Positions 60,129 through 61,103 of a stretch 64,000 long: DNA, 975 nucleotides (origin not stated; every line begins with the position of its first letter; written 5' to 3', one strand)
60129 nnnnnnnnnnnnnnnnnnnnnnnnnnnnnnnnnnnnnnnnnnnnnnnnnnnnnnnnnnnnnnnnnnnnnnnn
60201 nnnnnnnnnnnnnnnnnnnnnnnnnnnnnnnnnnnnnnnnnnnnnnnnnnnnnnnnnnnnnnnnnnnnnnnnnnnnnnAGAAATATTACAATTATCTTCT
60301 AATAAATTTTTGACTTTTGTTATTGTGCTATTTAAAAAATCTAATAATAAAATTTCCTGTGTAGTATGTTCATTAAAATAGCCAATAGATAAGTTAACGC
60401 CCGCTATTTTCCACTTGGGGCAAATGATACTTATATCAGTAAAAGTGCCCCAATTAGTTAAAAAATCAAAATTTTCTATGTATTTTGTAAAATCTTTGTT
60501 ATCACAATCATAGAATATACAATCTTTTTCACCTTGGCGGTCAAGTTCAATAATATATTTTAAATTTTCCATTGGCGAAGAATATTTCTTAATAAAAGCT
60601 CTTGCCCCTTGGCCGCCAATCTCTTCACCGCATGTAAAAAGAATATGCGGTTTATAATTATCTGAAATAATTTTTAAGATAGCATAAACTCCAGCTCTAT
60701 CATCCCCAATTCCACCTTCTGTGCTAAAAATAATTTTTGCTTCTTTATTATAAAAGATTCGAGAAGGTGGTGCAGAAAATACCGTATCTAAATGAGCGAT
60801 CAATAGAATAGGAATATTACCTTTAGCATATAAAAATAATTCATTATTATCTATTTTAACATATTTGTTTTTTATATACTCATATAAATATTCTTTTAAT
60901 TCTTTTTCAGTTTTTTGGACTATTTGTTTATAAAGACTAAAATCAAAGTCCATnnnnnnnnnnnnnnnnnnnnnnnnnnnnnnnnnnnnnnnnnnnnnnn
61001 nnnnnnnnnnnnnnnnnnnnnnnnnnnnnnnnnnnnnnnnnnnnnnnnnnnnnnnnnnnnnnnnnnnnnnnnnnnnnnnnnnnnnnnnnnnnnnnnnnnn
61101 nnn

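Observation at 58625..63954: Novel paralogous pair of about 500-aa proteins (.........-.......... domain plus multi-CxxC C-terminus) flanking an M42-like peptidase with its own Cys cluster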

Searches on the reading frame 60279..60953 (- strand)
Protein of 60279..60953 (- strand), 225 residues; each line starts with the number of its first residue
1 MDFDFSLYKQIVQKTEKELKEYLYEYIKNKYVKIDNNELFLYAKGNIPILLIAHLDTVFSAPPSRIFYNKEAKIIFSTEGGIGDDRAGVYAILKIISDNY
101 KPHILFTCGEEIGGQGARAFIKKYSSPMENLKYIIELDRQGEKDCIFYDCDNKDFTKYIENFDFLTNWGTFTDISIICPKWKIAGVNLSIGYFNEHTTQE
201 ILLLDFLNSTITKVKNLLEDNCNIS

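Call 66: search_dna_similar(query=window:60279-60953:-, collection=phages, mode=protein, max_evalue=0.001, max_rows=40, rows=spread)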
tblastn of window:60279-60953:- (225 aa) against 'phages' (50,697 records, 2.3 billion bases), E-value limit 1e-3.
Records with a match: 360; places in all: 368; records where one place covers at least 80% of the query: 12.
Best place of each record, by identity: <60% 360.
By first word of the organism name: Klebsiella 226; Vibrio 30; Bacillus 28; Lactococcus 15; Thermus 10; Escherichia 10; Pectobacterium 10; Enterococcus 7; Cellulophaga 7; uncultured 5; and 8 more.
By host as written in the record: Klebsiella pneumoniae 140; - 26; Vibrio parahaemolyticus 12; Lactococcus lactis 11; Bacillus anthracis Sterne 10; Klebsiella pneumoniae 1210 6; Klebsiella pneumoniae OMCS-22-1557 6; Thermus thermophilus 5; and 93 more.
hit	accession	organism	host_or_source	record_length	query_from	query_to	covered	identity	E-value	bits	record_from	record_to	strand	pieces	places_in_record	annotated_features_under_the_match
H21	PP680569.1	Enterococcus phage VRE9_3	Enterococcus faecium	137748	40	221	81%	41.7%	2e-43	160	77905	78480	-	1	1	hypothetical protein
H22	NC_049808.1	Lactococcus phage P596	Lactococcus lactis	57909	45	202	70%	34.0%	2e-16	83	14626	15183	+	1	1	peptidase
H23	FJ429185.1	Lactococcus phage P087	Lactococcus lactis C10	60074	45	202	70%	33.5%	3e-16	83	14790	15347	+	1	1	putative peptidase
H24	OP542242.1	Thermus phage P23-45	Thermus thermophilus HB8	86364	45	214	76%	30.4%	2e-9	62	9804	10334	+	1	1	hypothetical protein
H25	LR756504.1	uncultured phage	metagenomic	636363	51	220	76%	29.3%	5e-6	52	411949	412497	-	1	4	record has no annotation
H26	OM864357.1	Escherichia phage ZH5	Escherichia coli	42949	49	214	74%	28.3%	9e-7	55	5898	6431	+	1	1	hypothetical protein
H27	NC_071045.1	Bacillus phage Izhevsk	Bacillus cereus VKM B-370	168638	49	211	72%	28.3%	2e-7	57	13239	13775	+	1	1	peptidase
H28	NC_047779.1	Klebsiella phage KP-Rio/2015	Klebsiella pneumoniae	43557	49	214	74%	27.5%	1e-5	52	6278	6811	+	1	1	peptidase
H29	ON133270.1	Bacillus phage 2S-4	Rosselomorea vietnamensis FJAT-46955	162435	37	218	81%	24.9%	2e-5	50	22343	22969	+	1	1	none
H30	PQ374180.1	Klebsiella phage Hope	Klebsiella sp.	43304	49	214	74%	27.2%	8e-6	52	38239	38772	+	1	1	peptidase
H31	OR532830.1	Klebsiella phage RCIP0036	Klebsiella pneumoniae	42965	49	214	74%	26.9%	1e-5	51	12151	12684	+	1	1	hypothetical protein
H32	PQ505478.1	Klebsiella phage vB_VIPKPNMC07C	Klebsiella pneumoniae OMCS-22-1557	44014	49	214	74%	26.9%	1e-5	51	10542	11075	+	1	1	peptidase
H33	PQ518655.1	Klebsiella phage Kpn_BHU4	Klebsiella sp.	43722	49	214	74%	26.9%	1e-5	51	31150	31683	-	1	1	record has no annotation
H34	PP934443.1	Klebsiella phage P252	Klebsiella pneumoniae KP56563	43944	49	214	74%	26.9%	5e-5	49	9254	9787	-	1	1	peptidase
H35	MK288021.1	Bacillus phage pW2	Bacillus cereus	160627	49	211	72%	27.0%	1e-6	54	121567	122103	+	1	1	M20/M25/M40 family metallo-hydrolase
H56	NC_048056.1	Pectobacterium phage Gaspode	Pectobacterium atrosepticum DSM18077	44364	49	200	68%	24.0%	1e-5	51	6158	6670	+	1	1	peptidase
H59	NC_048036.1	Vibrio phage vB_VpaP_KF2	Vibrio parahaemolyticus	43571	83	211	57%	27.3%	8e-4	46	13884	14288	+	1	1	peptidase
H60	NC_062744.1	Cellulophaga phage Calle_1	Cellulophaga sp. HaHa_2_95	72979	51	205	69%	22.7%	6e-4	46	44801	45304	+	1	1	peptidase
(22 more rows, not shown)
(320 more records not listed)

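Call 67: get_annotated_region(hit=H28, flank=5000)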
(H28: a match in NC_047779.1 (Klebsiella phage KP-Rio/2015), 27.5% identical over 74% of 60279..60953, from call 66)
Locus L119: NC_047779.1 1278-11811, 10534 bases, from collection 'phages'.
description: Klebsiella phage KP-Rio/2015, complete genome.
organism: Klebsiella phage KP-Rio/2015 (NCBI taxid 1904925)
taxonomy: Viruses; Duplodnaviria; Heunggongvirae; Uroviricota; Caudoviricetes; Autographiviridae; Slopekvirinae; Drulisvirus; Drulisvirus KPRio2015
host: Klebsiella pneumoniae; source: -; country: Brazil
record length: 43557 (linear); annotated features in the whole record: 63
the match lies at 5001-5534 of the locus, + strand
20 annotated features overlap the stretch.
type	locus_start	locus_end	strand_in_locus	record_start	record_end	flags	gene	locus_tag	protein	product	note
regulatory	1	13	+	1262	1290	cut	-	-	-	promoter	similar to host consensus promoter TTGACA[N15-18]TATAAT with 3bp mismatch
CDS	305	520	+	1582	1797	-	-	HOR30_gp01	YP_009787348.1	hypothetical protein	ORF1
regulatory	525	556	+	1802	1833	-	-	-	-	promoter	discovered using MEME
CDS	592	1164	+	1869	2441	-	-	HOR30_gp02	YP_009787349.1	hypothetical protein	ORF2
CDS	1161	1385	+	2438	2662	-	-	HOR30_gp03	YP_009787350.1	hypothetical protein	ORF3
regulatory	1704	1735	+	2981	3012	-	-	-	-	promoter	discovered using MEME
CDS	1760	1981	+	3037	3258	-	-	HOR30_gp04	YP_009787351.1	hypothetical protein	ORF4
CDS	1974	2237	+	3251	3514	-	-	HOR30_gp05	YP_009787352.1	hypothetical protein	ORF5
CDS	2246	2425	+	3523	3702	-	-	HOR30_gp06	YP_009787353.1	hypothetical protein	ORF6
CDS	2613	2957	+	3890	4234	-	-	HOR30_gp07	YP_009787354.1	hypothetical protein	ORF7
CDS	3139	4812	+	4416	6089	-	-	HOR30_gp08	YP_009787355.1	hypothetical protein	ORF8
CDS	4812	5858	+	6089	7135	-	-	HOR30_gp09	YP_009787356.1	peptidase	ORF9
CDS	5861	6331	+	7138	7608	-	-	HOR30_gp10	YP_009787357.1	hypothetical protein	ORF10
CDS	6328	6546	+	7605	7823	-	-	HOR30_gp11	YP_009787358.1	hypothetical protein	ORF11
CDS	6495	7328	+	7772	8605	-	-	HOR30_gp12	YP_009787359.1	putative DNA primase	ORF12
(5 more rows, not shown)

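Call 68: get_annotated_region(hit=H23, flank=5000)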
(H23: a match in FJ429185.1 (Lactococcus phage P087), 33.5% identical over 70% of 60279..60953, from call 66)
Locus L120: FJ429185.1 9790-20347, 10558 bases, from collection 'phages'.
description: Lactococcus phage P087, complete genome.
organism: Lactococcus phage P087 (NCBI taxid 641487)
taxonomy: Viruses; Duplodnaviria; Heunggongvirae; Uroviricota; Caudoviricetes; Teubervirus; Teubervirus P087
host: Lactococcus lactis C10; source: -; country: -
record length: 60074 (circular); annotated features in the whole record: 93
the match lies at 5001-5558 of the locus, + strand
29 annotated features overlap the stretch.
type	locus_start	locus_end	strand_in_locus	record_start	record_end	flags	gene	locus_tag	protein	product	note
CDS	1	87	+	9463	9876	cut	-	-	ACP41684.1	hypothetical protein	gp8; orf8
CDS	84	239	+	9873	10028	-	-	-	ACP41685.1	hypothetical protein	gp9; orf9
CDS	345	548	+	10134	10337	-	-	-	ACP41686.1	hypothetical protein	gp10; orf10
CDS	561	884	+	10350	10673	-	-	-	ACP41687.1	hypothetical protein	gp11; orf11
CDS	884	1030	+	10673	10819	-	-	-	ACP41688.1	hypothetical protein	gp12; orf12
CDS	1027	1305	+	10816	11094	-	-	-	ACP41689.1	hypothetical protein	gp13; orf13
CDS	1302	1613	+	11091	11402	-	-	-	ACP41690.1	hypothetical protein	gp14; orf14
CDS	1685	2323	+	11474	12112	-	-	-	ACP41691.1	putative DNA methylase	gp15; orf15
CDS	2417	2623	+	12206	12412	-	-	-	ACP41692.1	hypothetical protein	gp16; orf16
CDS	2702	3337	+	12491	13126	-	-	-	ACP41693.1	hypothetical protein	gp17; orf17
CDS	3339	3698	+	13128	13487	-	-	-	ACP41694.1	hypothetical protein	gp18; orf18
CDS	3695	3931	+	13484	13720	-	-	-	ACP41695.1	putative thioredoxin/glutaredoxin-like protein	gp19; orf19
CDS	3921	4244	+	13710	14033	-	-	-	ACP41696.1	hypothetical protein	gp20; orf20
CDS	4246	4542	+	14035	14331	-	-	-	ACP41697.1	hypothetical protein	gp21; orf21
CDS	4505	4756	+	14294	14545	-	-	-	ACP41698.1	hypothetical protein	gp22; orf22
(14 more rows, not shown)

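Call 70: get_annotated_region(hit=H24, flank=4000)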
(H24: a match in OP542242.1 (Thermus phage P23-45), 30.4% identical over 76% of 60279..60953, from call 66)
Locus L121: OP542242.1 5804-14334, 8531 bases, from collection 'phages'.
description: Thermus phage P23-45, complete genome.
organism: Thermus phage P23-45 (NCBI taxid 2914006)
taxonomy: Viruses; Duplodnaviria; Heunggongvirae; Uroviricota; Caudoviricetes; Oshimavirus; Oshimavirus P2345
host: Thermus thermophilus HB8; source: -; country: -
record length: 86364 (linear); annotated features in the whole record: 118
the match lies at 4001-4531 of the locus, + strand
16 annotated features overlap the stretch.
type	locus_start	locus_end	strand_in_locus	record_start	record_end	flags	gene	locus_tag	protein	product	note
CDS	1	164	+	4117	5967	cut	-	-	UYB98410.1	hypothetical protein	gp64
CDS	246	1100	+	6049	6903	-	-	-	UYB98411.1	hypothetical protein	gp63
CDS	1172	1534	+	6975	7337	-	-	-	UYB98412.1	hypothetical protein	gp62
CDS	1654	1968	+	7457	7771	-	-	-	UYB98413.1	hypothetical protein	gp61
CDS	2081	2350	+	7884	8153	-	-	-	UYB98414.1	hypothetical protein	gp60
CDS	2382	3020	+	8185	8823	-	-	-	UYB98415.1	hypothetical protein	gp59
CDS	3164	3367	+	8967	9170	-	-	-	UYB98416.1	hypothetical protein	gp58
CDS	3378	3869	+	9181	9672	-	-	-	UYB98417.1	hypothetical protein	gp57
CDS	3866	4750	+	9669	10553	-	-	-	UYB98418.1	hypothetical protein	gp56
CDS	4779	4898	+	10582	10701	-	-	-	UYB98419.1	hypothetical protein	gp55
CDS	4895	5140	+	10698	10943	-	-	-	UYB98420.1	hypothetical protein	gp54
CDS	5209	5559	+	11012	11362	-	-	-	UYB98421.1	hypothetical protein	gp53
CDS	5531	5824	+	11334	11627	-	-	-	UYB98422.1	hypothetical protein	gp52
CDS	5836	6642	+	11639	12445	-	-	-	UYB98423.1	hypothetical protein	gp51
CDS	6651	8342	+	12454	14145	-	-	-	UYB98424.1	hypothetical protein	gp50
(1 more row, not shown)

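Call 71: get_annotated_region(hit=H27, flank=4000)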
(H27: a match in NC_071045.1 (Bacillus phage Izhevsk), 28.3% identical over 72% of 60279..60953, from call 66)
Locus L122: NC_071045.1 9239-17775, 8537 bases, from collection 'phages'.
description: Bacillus phage Izhevsk, complete genome.
organism: Bacillus phage Izhevsk (NCBI taxid 2724322)
taxonomy: Viruses; Duplodnaviria; Heunggongvirae; Uroviricota; Caudoviricetes; Joanripponvirinae; Tsamsavirus; Tsamsavirus izhevsk
host: Bacillus cereus VKM B-370; source: soil sample; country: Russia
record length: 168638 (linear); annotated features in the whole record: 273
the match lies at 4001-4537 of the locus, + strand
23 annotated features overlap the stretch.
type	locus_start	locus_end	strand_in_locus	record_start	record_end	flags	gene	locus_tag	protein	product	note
CDS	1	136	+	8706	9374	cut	-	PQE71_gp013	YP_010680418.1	serine-threonine kinase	-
CDS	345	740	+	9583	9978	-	-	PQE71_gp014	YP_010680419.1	putative peptidase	-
CDS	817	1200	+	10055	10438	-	-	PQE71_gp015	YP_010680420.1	putative signal peptide-containing lipoprotein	-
CDS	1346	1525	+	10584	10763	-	-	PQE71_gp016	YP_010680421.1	hypothetical protein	-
CDS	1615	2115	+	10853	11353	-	-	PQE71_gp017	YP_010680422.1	ocr-like anti-restriction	putative T7 Ocr-like protein, type I DNA restriction enzymes inhibitor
CDS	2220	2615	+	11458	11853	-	-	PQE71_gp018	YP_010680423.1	hypothetical protein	-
CDS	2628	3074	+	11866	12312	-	-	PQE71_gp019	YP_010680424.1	hypothetical protein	-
CDS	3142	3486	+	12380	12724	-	-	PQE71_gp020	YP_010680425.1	hypothetical protein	-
CDS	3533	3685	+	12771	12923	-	-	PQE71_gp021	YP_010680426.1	putative signal peptide-containing lipoprotein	-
CDS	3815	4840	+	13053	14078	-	-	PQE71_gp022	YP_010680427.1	peptidase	-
CDS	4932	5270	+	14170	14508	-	-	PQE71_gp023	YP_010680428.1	hypothetical protein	-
CDS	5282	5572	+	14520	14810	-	-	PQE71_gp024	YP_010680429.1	hypothetical protein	-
CDS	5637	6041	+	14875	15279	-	-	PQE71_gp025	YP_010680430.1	hypothetical protein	-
CDS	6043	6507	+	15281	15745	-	-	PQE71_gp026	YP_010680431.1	hypothetical protein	-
CDS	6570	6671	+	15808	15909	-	-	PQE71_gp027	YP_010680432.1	hypothetical protein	-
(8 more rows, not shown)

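Call 72: get_annotated_region(hit=H59, flank=4000)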
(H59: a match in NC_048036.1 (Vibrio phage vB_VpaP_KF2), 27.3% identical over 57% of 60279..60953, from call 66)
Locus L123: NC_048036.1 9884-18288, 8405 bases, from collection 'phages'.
description: Vibrio phage vB_VpaP_KF2, complete genome.
organism: Vibrio phage vB_VpaP_KF2 (NCBI taxid 2041473)
taxonomy: Viruses; Duplodnaviria; Heunggongvirae; Uroviricota; Caudoviricetes; Autographiviridae; Maculvirus; Maculvirus KF2
host: Vibrio parahaemolyticus; source: -; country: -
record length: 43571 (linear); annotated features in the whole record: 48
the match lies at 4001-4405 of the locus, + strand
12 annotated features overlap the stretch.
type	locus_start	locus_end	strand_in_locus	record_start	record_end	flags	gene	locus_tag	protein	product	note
CDS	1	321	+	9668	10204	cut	-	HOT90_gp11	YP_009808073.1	hypothetical protein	-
CDS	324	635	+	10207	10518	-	-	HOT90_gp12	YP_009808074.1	hypothetical protein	-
CDS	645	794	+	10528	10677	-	-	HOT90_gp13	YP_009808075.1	hypothetical protein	-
CDS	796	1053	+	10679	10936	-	-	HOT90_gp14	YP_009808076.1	hypothetical protein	-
CDS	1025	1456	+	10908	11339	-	-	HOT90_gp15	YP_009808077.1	hypothetical protein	-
CDS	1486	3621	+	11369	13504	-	-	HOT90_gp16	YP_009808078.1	hypothetical protein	-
CDS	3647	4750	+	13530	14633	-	-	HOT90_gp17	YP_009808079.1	peptidase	-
CDS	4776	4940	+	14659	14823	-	-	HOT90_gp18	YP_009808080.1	hypothetical protein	-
CDS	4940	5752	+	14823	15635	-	-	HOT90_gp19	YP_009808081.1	putative primase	-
CDS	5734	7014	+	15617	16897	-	-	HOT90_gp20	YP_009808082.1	putative DNA helicase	-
CDS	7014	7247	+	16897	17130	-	-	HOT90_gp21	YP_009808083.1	hypothetical protein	-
CDS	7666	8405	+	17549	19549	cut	-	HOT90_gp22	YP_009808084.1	DNA polymerase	-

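Call 73: get_annotated_region(hit=H60, flank=4000)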
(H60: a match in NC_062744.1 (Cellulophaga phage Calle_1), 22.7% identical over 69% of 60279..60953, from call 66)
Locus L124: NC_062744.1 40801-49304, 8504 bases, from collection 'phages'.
description: Cellulophaga phage Calle_1, complete genome.
organism: Cellulophaga phage Calle_1 (NCBI taxid 2745643)
taxonomy: Viruses; Duplodnaviria; Heunggongvirae; Uroviricota; Caudoviricetes; Pervagoviridae; Callevirus; Callevirus Calle
host: Cellulophaga sp. HaHa_2_95; source: surface seawater; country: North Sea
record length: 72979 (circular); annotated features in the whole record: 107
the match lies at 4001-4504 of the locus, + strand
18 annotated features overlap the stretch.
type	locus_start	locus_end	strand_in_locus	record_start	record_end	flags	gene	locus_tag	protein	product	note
CDS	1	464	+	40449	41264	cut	-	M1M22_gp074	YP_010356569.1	hypothetical protein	-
CDS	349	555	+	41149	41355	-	-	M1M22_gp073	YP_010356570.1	hypothetical protein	-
tRNA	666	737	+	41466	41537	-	-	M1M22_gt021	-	tRNA-Glu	Glu_(TTC)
CDS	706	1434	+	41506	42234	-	-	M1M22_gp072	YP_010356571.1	hypothetical protein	-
CDS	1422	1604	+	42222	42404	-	-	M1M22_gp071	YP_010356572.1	hypothetical protein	-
CDS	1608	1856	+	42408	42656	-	-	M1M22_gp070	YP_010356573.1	hypothetical protein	-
CDS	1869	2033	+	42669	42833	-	-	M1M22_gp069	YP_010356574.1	hypothetical protein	-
tmRNA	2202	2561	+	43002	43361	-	-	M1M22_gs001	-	-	-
CDS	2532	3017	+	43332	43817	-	-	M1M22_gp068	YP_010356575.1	phosphoribosyltransferase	-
CDS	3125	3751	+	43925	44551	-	-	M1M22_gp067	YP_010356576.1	hypothetical protein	-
CDS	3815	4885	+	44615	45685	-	-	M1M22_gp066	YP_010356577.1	peptidase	-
CDS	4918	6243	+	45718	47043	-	-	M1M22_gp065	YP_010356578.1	hypothetical protein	-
CDS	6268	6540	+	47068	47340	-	-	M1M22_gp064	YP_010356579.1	hypothetical protein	-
CDS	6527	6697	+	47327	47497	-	-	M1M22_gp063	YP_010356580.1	hypothetical protein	-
CDS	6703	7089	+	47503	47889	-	-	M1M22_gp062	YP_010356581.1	hypothetical protein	-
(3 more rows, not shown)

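Call 75: search_protein_families(library=pfam, proteins=[L119:3139-4809:+, L123:1486-3618:+, L124:4918-6240:+, L124:3125-3748:+, L121:6651-8339:+, L121:5836-6639:+, L120:6332-7054:+], max_evalue=1)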
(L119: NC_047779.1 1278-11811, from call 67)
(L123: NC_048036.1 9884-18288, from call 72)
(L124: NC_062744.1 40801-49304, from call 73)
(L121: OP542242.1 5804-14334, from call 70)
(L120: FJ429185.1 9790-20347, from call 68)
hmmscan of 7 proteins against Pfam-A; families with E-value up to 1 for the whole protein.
L119:3139-4809:+ (557 aa): 0 families

L123:1486-3618:+ (711 aa): 1 family
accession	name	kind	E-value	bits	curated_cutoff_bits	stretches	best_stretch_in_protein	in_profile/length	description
PF07535.18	zf-DBF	-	0.17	12.4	24.8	1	616-637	6-27/45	DBF zinc finger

L124:4918-6240:+ (441 aa): 0 families

L124:3125-3748:+ (208 aa): 2 families
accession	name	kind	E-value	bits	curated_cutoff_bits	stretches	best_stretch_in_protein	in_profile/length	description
PF20669.3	Exo70_N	-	0.012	16.3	23.9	1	46-73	20-51/83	Exocyst complex component Exo70 N-terminal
PF16036.10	Chalcone_3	-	0.024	15.2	27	1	37-100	71-136/165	Chalcone isomerase-like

L121:6651-8339:+ (563 aa): 2 families
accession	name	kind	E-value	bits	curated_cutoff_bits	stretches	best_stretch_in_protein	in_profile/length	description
PF05762.20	VWA_CoxE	-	6e-05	23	26.4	1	347-375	43-71/222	VWA domain containing CoxE-like protein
PF00092.34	VWA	-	0.094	13.4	23.8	0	364-521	3-139/174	von Willebrand factor type A domain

L121:5836-6639:+ (268 aa): 7 families
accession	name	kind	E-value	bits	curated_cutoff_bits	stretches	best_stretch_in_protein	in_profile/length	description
PF07728.20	AAA_5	-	2e-10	41.2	22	1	39-171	4-138/139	AAA domain (dynein-related subfamily)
PF00004.35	AAA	-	3.9e-05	24.5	21.2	1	39-169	3-119/131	ATPase family associated with various cellular activities (AAA)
PF07724.20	AAA_2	-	6.3e-05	23.5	27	1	39-163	8-133/166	AAA domain (Cdc48 subfamily)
PF13191.12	AAA_16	-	0.0031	18.5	32.6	1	21-56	10-46/167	AAA ATPase domain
PF07726.17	AAA_3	-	0.029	14.7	27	1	40-154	5-111/131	ATPase family associated with various cellular activities (AAA)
PF13401.12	AAA_22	-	0.031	15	27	1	34-129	5-107/130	AAA domain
PF03193.22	RsgA_GTPase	-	0.27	11.5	30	1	8-56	81-128/174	RsgA GTPase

L120:6332-7054:+ (241 aa): 3 families
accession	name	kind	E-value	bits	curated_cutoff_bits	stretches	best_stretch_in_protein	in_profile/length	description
PF16109.11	DUF4827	-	0.091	13.2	29.4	1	69-115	12-56/183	Domain of unknown function (DUF4827)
PF02604.26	PhdYeFM_antitox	-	0.12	12.6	29.8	1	88-136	6-54/74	Antitoxin Phd_YefM, type II toxin-antitoxin system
PF14085.11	DUF4265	-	0.15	12.5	27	1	90-146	34-82/115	Domain of unknown function (DUF4265)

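Call 77: get_annotated_region(hit=H56, flank=3500)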
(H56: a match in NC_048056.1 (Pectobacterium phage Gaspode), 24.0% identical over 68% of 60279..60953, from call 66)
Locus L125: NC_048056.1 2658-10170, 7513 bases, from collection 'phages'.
description: Pectobacterium phage Gaspode, complete genome.
organism: Pectobacterium phage Gaspode (NCBI taxid 2320194)
taxonomy: Viruses; Duplodnaviria; Heunggongvirae; Uroviricota; Caudoviricetes; Autographiviridae; Corkvirinae; Phimunavirus; Phimunavirus gaspode
host: Pectobacterium atrosepticum DSM18077; source: organic waste; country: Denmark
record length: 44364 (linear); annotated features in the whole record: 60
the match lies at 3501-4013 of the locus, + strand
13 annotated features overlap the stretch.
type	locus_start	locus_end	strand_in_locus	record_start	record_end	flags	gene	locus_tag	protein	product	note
CDS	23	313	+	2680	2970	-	-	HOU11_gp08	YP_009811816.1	hypothetical protein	-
CDS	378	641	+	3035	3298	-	-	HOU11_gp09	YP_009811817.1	hypothetical protein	-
CDS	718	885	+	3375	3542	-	-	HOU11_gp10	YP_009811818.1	hypothetical protein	-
CDS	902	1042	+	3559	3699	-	-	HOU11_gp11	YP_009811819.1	hypothetical protein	-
CDS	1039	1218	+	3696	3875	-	-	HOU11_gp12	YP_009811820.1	hypothetical protein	-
CDS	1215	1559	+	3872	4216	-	-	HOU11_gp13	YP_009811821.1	hypothetical protein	-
CDS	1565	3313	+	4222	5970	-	-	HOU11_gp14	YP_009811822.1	hypothetical protein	-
CDS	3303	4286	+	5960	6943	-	-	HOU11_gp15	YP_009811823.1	peptidase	-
CDS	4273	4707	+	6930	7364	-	-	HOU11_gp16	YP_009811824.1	hypothetical protein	-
CDS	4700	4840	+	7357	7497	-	-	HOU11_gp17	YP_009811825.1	hypothetical protein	-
CDS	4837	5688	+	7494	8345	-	-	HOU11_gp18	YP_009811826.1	DNA primase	-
CDS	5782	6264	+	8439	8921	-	-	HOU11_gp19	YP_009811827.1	HNH endonuclease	-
CDS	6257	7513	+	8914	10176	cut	-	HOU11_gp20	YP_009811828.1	DNA helicase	Phage DNA helicase (ACLAME 883)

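Call 78: get_annotated_region(hit=H26, flank=3500)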
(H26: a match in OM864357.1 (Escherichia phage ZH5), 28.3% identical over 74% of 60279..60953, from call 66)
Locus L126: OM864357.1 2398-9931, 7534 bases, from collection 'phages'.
description: Escherichia phage ZH5, complete genome.
organism: Escherichia phage ZH5 (NCBI taxid 2924930)
taxonomy: Viruses; Duplodnaviria; Heunggongvirae; Uroviricota; Caudoviricetes; Autographiviridae; Slopekvirinae; Drulisvirus
host: Escherichia coli; source: pig farm; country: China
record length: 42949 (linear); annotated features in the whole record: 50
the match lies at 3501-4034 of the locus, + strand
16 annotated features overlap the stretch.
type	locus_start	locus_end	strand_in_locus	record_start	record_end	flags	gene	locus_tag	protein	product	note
CDS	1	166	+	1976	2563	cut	-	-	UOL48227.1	hypothetical protein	-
CDS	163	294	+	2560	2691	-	-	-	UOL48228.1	hypothetical protein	-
CDS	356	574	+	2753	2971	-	-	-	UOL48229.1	hypothetical protein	-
CDS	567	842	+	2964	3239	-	-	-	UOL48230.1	hypothetical protein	-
CDS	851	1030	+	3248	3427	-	-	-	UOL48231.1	hypothetical protein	-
CDS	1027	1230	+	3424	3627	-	-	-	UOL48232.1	hypothetical protein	-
CDS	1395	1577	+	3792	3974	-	-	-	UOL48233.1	hypothetical protein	-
CDS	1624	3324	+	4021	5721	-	-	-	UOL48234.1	hypothetical protein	-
CDS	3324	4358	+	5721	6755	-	-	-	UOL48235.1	hypothetical protein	-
CDS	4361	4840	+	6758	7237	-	-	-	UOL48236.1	hypothetical protein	-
CDS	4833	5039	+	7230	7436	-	-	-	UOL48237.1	hypothetical protein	-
CDS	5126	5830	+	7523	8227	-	-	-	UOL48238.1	DNA primase/helicase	-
CDS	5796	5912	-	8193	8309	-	-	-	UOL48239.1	hypothetical protein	-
CDS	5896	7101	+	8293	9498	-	-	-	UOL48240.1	DNA helicase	-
CDS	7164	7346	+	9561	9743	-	-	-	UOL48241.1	hypothetical protein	-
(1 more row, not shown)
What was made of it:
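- In Autographiviridae, large zinc-ribbon proteins precede the peptidase just upstream of primase and helicase (calls 67, 72, 77, 78).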
